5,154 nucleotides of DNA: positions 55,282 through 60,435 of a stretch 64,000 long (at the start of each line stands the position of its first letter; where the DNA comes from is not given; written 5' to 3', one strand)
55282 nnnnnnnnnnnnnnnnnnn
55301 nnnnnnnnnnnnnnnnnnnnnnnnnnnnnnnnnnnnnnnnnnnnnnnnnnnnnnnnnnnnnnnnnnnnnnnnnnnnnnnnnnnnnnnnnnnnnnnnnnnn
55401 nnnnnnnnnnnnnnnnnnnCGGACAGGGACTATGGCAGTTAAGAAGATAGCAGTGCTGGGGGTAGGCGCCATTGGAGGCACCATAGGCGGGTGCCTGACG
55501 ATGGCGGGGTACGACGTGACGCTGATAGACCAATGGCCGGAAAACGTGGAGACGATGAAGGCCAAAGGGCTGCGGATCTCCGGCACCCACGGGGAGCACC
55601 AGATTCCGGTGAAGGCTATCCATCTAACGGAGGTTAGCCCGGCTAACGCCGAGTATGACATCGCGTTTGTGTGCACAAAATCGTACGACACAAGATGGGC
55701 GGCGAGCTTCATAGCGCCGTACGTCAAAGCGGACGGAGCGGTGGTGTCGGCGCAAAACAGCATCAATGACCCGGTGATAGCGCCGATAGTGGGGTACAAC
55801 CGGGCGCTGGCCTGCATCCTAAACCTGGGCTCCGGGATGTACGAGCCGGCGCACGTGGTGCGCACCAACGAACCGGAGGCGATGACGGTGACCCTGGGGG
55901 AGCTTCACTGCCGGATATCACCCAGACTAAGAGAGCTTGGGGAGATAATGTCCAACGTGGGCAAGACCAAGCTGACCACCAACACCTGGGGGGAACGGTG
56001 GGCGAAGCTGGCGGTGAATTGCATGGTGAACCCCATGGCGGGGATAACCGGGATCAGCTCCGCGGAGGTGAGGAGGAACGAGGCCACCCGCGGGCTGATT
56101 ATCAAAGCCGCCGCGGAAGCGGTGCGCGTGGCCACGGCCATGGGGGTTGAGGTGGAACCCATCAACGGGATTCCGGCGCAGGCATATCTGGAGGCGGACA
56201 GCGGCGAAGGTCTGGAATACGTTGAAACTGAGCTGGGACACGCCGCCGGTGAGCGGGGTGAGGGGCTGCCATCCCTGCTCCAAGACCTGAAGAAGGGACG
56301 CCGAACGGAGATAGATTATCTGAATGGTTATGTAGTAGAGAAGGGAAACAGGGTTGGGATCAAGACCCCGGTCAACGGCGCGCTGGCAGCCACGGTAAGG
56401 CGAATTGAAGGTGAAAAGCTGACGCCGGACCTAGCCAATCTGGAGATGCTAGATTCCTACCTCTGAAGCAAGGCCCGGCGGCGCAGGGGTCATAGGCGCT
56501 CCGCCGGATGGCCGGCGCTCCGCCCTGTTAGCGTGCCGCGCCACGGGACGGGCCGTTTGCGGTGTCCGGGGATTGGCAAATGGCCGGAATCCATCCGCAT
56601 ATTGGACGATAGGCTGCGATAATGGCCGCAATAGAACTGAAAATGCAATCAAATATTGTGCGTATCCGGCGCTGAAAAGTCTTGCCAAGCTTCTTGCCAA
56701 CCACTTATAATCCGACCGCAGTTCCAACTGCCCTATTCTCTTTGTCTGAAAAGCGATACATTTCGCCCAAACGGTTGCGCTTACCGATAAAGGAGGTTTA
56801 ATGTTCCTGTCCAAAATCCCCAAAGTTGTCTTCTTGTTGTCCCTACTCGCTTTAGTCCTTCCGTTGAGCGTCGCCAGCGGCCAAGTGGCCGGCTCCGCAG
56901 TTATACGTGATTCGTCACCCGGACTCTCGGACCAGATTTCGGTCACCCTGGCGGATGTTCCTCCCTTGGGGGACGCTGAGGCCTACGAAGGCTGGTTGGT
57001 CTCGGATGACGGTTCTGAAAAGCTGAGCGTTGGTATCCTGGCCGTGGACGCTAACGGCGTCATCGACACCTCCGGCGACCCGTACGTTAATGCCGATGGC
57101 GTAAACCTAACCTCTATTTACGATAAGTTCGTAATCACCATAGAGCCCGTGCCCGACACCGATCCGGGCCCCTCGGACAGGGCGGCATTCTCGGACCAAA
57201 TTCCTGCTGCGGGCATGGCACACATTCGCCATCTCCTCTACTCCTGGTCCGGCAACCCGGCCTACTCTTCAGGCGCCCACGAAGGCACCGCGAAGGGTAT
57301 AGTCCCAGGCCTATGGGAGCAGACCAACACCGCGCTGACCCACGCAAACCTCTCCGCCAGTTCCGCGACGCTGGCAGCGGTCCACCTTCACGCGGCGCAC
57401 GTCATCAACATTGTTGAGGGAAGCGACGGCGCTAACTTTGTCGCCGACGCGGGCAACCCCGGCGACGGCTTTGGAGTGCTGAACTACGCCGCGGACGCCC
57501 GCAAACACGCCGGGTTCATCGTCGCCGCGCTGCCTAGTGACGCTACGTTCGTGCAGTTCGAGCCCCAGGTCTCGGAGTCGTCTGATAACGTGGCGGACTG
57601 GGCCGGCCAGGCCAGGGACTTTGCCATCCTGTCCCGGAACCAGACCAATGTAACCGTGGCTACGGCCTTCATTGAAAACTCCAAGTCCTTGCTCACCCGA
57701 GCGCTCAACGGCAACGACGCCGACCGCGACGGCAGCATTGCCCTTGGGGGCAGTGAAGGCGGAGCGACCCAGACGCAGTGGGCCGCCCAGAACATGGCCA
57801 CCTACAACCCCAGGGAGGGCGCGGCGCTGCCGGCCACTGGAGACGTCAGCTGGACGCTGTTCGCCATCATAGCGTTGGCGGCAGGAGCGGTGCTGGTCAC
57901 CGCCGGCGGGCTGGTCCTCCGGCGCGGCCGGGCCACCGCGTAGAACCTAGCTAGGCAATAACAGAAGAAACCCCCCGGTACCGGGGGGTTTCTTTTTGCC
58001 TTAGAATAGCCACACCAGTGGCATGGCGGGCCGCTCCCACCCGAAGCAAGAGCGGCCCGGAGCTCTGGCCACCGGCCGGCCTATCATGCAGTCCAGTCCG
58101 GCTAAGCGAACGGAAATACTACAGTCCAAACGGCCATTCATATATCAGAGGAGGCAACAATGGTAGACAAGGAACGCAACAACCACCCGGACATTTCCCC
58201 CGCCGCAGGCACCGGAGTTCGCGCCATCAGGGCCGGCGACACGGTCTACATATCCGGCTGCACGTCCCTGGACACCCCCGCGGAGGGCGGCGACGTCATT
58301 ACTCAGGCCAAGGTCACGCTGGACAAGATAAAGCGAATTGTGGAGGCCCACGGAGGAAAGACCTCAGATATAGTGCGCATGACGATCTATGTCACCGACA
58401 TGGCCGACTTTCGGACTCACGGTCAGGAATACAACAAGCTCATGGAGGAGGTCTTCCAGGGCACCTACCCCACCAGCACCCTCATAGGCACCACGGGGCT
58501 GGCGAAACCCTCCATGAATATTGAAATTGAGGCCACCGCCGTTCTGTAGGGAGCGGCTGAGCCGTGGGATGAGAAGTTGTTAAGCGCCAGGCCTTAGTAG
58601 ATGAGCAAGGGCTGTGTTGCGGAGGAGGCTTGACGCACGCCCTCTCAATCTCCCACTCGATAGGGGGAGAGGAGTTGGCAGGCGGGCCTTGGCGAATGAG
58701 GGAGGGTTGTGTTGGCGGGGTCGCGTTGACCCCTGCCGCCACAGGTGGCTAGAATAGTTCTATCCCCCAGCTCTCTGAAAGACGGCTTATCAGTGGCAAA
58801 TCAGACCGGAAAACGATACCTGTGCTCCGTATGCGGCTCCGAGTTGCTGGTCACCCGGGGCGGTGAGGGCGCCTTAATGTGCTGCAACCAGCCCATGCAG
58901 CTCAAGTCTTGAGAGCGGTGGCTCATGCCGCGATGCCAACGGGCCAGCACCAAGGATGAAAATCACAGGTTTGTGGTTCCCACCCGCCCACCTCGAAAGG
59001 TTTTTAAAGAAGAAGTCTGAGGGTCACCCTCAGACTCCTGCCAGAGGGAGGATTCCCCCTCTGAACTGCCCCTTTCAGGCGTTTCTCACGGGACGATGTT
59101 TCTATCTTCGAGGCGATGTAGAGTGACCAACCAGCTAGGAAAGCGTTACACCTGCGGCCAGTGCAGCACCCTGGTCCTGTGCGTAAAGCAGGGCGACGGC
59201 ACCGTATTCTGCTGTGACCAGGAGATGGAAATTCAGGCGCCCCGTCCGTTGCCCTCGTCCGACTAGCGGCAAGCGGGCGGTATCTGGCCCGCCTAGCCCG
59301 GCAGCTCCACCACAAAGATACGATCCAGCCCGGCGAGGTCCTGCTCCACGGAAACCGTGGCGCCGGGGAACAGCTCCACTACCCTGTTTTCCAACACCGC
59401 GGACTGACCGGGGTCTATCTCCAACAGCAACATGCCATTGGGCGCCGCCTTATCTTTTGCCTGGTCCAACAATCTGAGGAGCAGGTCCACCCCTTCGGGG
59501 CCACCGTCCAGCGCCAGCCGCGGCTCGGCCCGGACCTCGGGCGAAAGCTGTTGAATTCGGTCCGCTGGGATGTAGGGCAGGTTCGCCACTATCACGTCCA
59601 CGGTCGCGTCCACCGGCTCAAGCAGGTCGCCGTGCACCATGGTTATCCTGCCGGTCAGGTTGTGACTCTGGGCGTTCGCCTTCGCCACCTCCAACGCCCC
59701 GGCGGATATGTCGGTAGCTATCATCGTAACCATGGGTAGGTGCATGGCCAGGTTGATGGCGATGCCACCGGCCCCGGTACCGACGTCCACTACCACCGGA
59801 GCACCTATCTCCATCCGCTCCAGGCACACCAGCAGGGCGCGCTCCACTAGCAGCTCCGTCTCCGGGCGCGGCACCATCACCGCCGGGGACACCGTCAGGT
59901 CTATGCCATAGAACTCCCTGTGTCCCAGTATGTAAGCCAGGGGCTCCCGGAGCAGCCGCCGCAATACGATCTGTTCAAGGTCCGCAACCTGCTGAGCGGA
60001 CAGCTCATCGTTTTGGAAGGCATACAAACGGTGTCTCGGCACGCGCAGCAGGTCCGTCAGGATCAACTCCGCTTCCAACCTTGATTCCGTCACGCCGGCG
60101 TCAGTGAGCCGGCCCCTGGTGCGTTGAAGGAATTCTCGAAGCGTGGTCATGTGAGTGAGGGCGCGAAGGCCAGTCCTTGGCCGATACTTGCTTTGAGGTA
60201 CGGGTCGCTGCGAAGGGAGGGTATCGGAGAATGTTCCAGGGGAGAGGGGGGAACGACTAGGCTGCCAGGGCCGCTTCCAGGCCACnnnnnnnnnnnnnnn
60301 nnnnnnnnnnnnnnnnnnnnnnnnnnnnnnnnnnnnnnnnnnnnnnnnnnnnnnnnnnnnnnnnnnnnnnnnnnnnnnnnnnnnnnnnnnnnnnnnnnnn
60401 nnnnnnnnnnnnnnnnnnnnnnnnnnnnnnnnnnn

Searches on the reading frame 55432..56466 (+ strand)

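Call 23: search_protein_families(library=pfam, proteins=[window:55432-56466:+])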
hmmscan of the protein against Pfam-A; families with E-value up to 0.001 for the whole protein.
window:55432-56466:+ (344 aa): 4 families
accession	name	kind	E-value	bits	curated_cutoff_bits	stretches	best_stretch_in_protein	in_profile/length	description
PF08546.17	ApbA_C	-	2e-29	102.9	22.7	1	186-326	3-125/125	Ketopantoate reductase PanE/ApbA C terminal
PF02558.23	ApbA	-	2.9e-28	98.8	22.2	1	6-152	1-144/150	Ketopantoate reductase PanE/ApbA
PF03721.20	UDPG_MGDP_dh_N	-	1.7e-05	24.9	27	1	4-81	1-83/187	UDP-glucose/GDP-mannose dehydrogenase family, NAD binding domain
PF03807.23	F420_oxidored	-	0.00041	21.3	21.6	1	5-109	1-93/94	NADP oxidoreductase coenzyme F420-dependent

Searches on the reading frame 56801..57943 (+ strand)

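Call 23: search_protein_families(library=pfam, proteins=[window:56801-57943:+])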
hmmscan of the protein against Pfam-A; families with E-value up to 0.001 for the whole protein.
window:56801-57943:+ (380 aa): 1 family
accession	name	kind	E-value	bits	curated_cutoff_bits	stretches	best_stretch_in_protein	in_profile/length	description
PF10099.14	RskA_C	-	9.8e-06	26.3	29.4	1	31-122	48-129/135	Anti-sigma-K factor rskA, C-terminal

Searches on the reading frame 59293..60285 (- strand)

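Call 23: search_protein_families(library=pfam, proteins=[window:59293-60285:-])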
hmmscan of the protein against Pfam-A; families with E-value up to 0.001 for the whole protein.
window:59293-60285:- (330 aa): 13 families
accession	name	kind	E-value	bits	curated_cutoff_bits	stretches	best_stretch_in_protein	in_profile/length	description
PF17827.6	PrmC_N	-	1.2e-17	64.7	23.4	1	51-121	1-71/71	PrmC N-terminal domain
PF05175.20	MTS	-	3.6e-13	50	23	1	151-238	23-108/170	Methyltransferase small domain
PF13649.12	Methyltransf_25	-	8.2e-12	46.1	27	1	165-251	1-89/97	Methyltransferase domain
PF13847.12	Methyltransf_31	-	9e-11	42.1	27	1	164-236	6-82/145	Methyltransferase domain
PF06325.19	PrmA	-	4.2e-10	40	22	1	153-252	153-247/296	Ribosomal protein L11 methyltransferase (PrmA)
PF08242.18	Methyltransf_12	-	5.4e-08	33.9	30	1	166-235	1-72/98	Methyltransferase domain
PF12847.13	Methyltransf_18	-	1.1e-07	32.4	27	1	161-233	15-87/151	Methyltransferase domain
PF09445.16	Methyltransf_15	-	1.4e-07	31.7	22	1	164-227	3-64/165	RNA cap guanine-N2 methyltransferase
PF08241.18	Methyltransf_11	-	1.6e-06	29.1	21.2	1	166-235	1-67/95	Methyltransferase domain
PF04816.18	TrmK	-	5.6e-06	26.5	27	1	165-233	1-71/205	tRNA (adenine(22)-N(1))-methyltransferase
PF00891.24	Methyltransf_2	-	9e-05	22.3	22.3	1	161-226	62-126/210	O-methyltransferase domain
PF01170.24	UPF0020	-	0.00015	22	22.3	1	186-238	77-131/197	RMKL-like, methyltransferase domain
PF02390.23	Methyltransf_4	-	0.00069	19.6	24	0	162-220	2-59/173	Putative methyltransferase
